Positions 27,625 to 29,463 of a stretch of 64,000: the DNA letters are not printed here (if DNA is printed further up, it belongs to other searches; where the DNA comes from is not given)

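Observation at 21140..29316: Two paralogous secreted beta-rich proteins flanking the IS66-disrupted ATPase, a lineage-specific family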

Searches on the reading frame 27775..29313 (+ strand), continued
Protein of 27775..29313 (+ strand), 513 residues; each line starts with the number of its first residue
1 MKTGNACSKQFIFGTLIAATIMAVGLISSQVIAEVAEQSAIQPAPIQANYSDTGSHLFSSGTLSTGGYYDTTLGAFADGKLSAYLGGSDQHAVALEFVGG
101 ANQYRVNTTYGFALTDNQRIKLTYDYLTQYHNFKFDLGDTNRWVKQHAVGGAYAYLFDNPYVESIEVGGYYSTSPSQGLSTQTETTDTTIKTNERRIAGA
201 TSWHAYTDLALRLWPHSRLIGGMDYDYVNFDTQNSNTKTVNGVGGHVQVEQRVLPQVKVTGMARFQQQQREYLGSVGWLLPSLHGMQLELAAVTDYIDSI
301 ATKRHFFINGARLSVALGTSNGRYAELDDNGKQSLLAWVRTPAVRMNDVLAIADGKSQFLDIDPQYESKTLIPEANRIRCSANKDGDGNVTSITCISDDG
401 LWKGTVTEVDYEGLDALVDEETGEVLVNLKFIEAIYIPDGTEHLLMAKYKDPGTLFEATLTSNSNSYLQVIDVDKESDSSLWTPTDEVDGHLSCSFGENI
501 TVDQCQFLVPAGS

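Call 54: list_cluster_members(proteins=[P0028, P0029, P0041, P0045, P0125, P0064, P0033, P0058, P0065, P0096])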
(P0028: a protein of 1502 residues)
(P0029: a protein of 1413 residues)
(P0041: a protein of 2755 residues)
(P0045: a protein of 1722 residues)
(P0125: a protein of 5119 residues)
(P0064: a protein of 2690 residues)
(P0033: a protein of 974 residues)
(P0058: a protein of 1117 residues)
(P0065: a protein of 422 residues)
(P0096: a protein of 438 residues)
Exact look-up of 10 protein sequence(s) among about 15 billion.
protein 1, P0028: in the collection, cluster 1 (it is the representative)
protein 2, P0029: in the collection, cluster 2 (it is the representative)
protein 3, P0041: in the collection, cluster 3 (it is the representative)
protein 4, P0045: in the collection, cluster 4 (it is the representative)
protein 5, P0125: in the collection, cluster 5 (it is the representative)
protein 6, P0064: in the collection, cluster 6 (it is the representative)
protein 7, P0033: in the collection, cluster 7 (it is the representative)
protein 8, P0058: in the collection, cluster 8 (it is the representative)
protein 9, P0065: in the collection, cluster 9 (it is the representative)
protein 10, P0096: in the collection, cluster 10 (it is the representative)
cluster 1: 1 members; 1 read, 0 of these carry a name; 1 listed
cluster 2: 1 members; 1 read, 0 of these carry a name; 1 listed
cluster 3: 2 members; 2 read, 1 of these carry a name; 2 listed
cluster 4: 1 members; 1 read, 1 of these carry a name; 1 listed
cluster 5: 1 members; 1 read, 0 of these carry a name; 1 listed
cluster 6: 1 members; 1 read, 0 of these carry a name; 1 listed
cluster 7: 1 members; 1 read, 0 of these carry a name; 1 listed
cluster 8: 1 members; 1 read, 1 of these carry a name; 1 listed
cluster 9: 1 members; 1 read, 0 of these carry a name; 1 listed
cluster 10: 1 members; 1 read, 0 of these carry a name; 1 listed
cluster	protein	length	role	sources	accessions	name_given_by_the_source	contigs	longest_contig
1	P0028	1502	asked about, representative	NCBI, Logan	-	-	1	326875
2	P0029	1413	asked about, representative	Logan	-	-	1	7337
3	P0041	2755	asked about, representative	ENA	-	-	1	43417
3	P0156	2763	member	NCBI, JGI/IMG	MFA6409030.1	MAG: IPT/TIG domain-containing protein [Gammaproteobacteria bacterium]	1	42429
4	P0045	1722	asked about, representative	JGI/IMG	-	hypothetical protein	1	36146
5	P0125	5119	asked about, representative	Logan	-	-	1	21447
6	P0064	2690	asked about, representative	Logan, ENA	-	-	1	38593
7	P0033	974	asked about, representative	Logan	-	-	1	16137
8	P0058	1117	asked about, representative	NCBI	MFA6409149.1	MAG: IPT/TIG domain-containing protein, partial [Gammaproteobacteria bacterium]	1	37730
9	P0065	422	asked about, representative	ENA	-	-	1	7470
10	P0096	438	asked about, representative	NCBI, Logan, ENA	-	-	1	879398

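Call 70: find_related_loci(query=A1, collection=metagenome_contigs, flank=6000)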
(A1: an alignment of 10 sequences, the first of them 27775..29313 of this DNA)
Query A1 (513 aa) in metagenome_contigs; peptide patterns used: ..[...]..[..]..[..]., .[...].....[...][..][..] (x = any residue, [..] = any of these).
57 stretches matched a pattern, but none encodes a relative of the query by tblastn (E <= 1e-3).

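Call 73: find_encoding_contigs(protein=P0004, flank=8000, max_places=3)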
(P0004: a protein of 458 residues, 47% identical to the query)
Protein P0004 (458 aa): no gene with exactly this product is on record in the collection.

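Call 74: find_encoding_contigs(protein=P0005, flank=8000, max_places=3)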
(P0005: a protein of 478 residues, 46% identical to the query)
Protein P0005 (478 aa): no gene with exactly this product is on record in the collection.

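Call 75: find_encoding_contigs(protein=P0003, flank=8000, max_places=3)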
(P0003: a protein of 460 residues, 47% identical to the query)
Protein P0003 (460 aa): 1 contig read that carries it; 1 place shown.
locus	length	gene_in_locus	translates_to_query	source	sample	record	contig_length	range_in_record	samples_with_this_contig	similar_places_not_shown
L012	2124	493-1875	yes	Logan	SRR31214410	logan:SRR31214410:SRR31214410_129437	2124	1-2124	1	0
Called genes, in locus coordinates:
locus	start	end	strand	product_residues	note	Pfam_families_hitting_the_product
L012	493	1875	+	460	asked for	-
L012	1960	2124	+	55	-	?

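Call 76: find_encoding_contigs(protein=P0008, flank=8000, max_places=3)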
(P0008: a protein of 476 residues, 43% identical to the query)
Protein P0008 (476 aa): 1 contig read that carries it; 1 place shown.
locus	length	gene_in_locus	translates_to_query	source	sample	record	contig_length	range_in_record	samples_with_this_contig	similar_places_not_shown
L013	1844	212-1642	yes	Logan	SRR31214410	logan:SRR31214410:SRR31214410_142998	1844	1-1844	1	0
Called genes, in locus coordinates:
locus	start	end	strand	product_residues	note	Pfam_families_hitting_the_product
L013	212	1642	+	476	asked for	-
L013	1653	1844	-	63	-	?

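Call 87: fold_search(model_id=the predicted structure, library=pdb)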
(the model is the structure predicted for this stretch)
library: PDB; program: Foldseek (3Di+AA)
matches with E <= 10: 1069; with E <= 0.001: 110
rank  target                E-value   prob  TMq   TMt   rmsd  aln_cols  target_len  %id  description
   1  2x9k                  1.7e-05  1.00  0.26  0.41   9.3       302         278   10  Structure of a E.coli porin (released 2011-01-26)
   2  2f1c                  2.1e-05  1.00  0.26  0.45   8.3       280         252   10  Crystal structure of the monomeric porin OmpG (released 2006-06-27)
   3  3pf1_A                2.4e-05  1.00  0.22  0.25  14.6       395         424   10  E. coli FadL Asp348Ala mutant (released 2011-05-25)
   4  3kvn_X                2.5e-05  1.00  0.30  0.25   7.7       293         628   10  Crystal structure of the full-length autotransporter EstA from Pseudomonas aeruginosa (released 2010-01-26)
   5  2iwv_A                3.1e-05  1.00  0.26  0.41   8.5       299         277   10  Structure of the monomeric outer membrane porin OmpG in the open and closed conformation (released 2006-08-14)
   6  3kvn_A                3.2e-05  1.00  0.30  0.25   7.7       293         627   10  Crystal structure of the full-length autotransporter EstA from Pseudomonas aeruginosa (released 2010-01-26)
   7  3pgs_A                3.6e-05  1.00  0.22  0.25  14.3       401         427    9  Phe3Gly mutant of EcFadL (released 2011-05-25)
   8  3dwo                  3.9e-05  1.00  0.26  0.29  16.8       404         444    8  Crystal structure of a Pseudomonas aeruginosa FadL homologue (released 2008-12-16)
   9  5nec_A                4.3e-05  1.00  0.22  0.19  25.7       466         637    9  Crystal structure of the siderophore receptor PiuD from Pseudomonas aeruginosa (released 2018-02-07)
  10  7q5c                  4.5e-05  1.00  0.26  0.45   8.4       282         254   10  Crystal structure of OmpG in space group 96 (released 2022-11-16)
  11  9a32_MODEL_1_A        4.8e-05  1.00  0.22  0.28  10.9       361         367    7  Model of E. coli OmpC by in-cell photo-crosslinking MS and deep learning (released 2023-02-24)
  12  6z9y_C                4.8e-05  0.97  0.17  0.14  28.8       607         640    9  Copper transporter OprC (released 2021-06-30)
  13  2wvp                  5.3e-05  1.00  0.28  0.48   7.3       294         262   10  Synthetically modified OmpG (released 2010-07-14)
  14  3bry_A                5.5e-05  1.00  0.26  0.32   8.6       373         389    9  Crystal structure of the Ralstonia pickettii toluene transporter TbuX (released 2008-06-10)
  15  6ehd                  5.8e-05  1.00  0.21  0.30  14.6       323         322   10  OmpT (in-vitro folded), an outer membrane protein of Vibrio cholerae (released 2018-04-25)
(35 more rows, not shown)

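Call 90: search_dna_similar(query=window:27775-29313:+, collection=plasmids, mode=protein, max_evalue=0.001, max_rows=15)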
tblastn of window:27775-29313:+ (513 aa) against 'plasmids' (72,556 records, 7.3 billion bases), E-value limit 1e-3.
No match.

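Call 92: find_encoding_contigs(protein=P0013, flank=8000, max_places=3)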
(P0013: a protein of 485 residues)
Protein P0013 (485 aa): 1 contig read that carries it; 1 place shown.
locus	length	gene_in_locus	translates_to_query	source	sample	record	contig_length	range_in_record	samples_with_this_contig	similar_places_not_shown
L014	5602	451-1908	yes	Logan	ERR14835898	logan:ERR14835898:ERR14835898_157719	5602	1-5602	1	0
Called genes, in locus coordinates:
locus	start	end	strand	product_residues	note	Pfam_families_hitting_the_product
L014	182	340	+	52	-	-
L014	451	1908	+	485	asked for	-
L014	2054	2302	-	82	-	-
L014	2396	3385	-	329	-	-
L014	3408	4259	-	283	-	-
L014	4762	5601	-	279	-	?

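Call 103: list_cluster_members(proteins=[P0013, P0014, P0015, P0016, P0017, P0018, P0019, P0020, P0021, P0022])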
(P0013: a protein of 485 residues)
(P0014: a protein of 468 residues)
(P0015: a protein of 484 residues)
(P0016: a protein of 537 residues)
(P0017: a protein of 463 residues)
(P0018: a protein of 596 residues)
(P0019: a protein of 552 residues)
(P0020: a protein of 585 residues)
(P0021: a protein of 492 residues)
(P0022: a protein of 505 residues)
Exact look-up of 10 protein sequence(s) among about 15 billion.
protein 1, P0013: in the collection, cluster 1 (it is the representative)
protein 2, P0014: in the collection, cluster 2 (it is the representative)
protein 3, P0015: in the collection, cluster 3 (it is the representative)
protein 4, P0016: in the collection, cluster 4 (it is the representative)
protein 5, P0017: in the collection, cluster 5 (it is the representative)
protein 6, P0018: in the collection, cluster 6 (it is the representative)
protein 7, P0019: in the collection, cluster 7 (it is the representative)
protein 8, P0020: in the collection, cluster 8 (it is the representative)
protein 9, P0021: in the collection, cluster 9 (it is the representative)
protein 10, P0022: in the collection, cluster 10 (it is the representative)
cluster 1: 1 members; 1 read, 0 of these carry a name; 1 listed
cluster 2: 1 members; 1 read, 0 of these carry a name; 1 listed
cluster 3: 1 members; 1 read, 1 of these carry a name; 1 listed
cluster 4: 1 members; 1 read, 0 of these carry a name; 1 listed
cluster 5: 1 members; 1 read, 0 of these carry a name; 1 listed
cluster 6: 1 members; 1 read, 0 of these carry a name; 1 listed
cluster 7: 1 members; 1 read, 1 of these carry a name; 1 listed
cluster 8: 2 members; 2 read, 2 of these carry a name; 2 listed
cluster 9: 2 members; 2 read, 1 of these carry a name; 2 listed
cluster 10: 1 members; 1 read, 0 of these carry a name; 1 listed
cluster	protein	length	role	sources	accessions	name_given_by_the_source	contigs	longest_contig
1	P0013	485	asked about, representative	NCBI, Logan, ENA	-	-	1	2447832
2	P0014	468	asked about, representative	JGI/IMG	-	-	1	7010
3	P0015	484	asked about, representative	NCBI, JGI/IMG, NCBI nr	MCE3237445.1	MAG: hypothetical protein K0R24_426 [Gammaproteobacteria bacterium] | hypothetical protein | hypothetical protein [Gammaproteobacteria bacterium]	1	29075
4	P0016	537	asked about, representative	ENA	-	-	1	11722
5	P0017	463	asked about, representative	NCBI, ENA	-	-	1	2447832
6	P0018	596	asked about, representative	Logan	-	-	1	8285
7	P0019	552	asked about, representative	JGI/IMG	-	hypothetical protein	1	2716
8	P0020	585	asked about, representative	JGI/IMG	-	hypothetical protein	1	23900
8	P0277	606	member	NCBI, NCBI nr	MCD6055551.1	MAG: hypothetical protein K0R12_513 [Gammaproteobacteria bacterium] | hypothetical protein [Gammaproteobacteria bacterium]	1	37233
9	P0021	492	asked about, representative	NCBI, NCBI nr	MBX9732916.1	MAG: hypothetical protein K2X37_02555, partial [Chitinophagaceae bacterium] | hypothetical protein [Chitinophagaceae bacterium]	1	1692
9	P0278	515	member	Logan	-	-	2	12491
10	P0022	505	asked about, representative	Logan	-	-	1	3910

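Call 104: find_encoding_contigs(protein=P0016, flank=8000, max_places=2)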
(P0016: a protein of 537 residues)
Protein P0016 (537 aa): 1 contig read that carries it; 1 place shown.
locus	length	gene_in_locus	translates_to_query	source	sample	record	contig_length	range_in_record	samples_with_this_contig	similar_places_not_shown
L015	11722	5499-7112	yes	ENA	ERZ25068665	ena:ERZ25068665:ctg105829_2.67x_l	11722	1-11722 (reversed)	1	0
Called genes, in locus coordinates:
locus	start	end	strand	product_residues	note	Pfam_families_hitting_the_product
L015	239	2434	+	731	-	PF00580:UvrD-helicase, PF13245:AAA_19, PF13604:AAA_30 (faint), PF01443:Viral_helicase1 (faint), PF13361:UvrD_C, PF13538:UvrD_C_2, PF21196:PcrA_UvrD_tudor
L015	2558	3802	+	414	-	-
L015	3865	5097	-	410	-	PF13173:AAA_14, PF13635:DUF4143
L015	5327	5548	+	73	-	-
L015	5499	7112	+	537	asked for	-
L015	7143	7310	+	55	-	-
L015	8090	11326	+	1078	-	-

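Call 105: find_encoding_contigs(protein=P0018, flank=8000, max_places=2)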
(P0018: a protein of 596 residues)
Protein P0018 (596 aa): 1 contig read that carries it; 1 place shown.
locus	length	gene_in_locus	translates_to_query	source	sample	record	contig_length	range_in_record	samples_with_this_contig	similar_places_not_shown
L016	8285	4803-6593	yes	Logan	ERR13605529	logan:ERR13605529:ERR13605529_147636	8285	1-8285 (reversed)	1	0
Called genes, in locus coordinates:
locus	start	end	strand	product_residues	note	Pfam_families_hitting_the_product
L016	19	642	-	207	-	PF13784:Fic_N, PF02661:Fic (weak)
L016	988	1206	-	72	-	-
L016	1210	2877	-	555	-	PF00795:CN_hydrolase, PF02540:NAD_synthase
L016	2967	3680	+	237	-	PF03167:UDG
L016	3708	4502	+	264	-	PF00194:Carb_anhydrase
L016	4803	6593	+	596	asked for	-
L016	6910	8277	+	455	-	-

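Call 108: search_protein_families(library=pfam, proteins=[P0034, P0035, P0036, P0043, P0047, P0057, P0070, P0072, P0075, P0083], max_evalue=0.001)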
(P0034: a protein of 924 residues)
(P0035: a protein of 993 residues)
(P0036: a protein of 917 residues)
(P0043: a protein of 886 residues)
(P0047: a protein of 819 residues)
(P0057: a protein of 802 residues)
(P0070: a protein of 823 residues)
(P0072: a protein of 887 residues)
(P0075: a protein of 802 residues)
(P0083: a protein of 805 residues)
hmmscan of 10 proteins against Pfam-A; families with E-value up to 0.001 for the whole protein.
P0034 (924 aa): 3 families
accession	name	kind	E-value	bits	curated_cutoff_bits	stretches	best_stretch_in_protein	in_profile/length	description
PF05345.18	He_PIG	-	7e-14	52.5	24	2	746-823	17-96/96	Putative Ig domain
PF18957.6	RibLong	-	3.2e-05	25.1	27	0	570-624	20-74/93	Long Rib domain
PF14135.11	DUF4302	-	0.00012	22.5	27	1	579-727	78-215/241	Domain of unknown function (DUF4302)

P0035 (993 aa): 1 family
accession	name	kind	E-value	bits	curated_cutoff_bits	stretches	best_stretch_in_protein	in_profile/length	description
PF05345.18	He_PIG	-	1.3e-21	77.2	24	2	366-456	2-96/96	Putative Ig domain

P0036 (917 aa): 0 families

P0043 (886 aa): 1 family
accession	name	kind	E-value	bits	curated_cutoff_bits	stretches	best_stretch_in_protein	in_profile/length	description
PF05345.18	He_PIG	-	9.6e-29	100.1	24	4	738-788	31-88/96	Putative Ig domain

P0047 (819 aa): 0 families

P0057 (802 aa): 0 families

P0070 (823 aa): 0 families

P0072 (887 aa): 0 families

P0075 (802 aa): 1 family
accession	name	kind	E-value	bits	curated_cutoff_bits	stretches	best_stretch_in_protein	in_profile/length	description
PF05345.18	He_PIG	-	2.8e-39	133.9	24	3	539-618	9-95/96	Putative Ig domain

P0083 (805 aa): 0 families

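Call 111: search_protein_families(library=pfam, proteins=[L015:2558-3799:+, L008:2576-3166:+], max_evalue=0.01)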
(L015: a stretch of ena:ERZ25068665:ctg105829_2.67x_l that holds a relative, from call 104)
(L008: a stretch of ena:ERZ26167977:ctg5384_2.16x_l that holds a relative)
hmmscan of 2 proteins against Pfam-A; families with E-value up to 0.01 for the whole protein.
L015:2558-3799:+ (414 aa): 0 families

L008:2576-3166:+ (197 aa): 0 families

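Call 115: search_protein_families(library=pfam, proteins=[P0115, P0026, P0069, P0079, P0085, P0126, P0152], max_evalue=0.001)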
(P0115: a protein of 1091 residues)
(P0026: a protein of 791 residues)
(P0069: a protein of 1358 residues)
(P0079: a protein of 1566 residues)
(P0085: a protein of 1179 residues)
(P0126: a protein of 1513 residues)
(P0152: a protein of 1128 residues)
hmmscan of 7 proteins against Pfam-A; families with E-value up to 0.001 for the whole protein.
P0115 (1091 aa): 2 families
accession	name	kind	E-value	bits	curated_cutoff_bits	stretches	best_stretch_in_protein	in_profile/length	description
PF01833.30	TIG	-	1.6e-61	204.7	20.9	5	780-860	1-84/84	IPT/TIG domain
PF20144.5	TIG_SUH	-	5.3e-05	23.8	24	0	780-834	2-54/94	TIG domain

P0026 (791 aa): 1 family
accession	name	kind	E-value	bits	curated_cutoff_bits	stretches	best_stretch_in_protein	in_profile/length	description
PF11741.13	AMIN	-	6.9e-17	61.8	20.5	2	71-159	1-90/101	AMIN domain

P0069 (1358 aa): 1 family
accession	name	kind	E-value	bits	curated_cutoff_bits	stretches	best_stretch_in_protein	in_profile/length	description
PF11741.13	AMIN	-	6e-12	46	20.5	1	44-131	6-99/101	AMIN domain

P0079 (1566 aa): 0 families

P0085 (1179 aa): 2 families
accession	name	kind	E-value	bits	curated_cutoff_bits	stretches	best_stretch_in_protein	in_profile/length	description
PF11741.13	AMIN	-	2.7e-12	47.1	20.5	1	41-129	5-99/101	AMIN domain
PF24837.1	AMIN-like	-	0.00015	22.3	27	0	39-75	92-128/129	AMIN-like domain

P0126 (1513 aa): 1 family
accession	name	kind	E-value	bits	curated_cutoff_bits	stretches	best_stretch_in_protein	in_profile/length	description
PF01833.30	TIG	-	7.3e-40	135.3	20.9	6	847-922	3-78/84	IPT/TIG domain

P0152 (1128 aa): 0 families
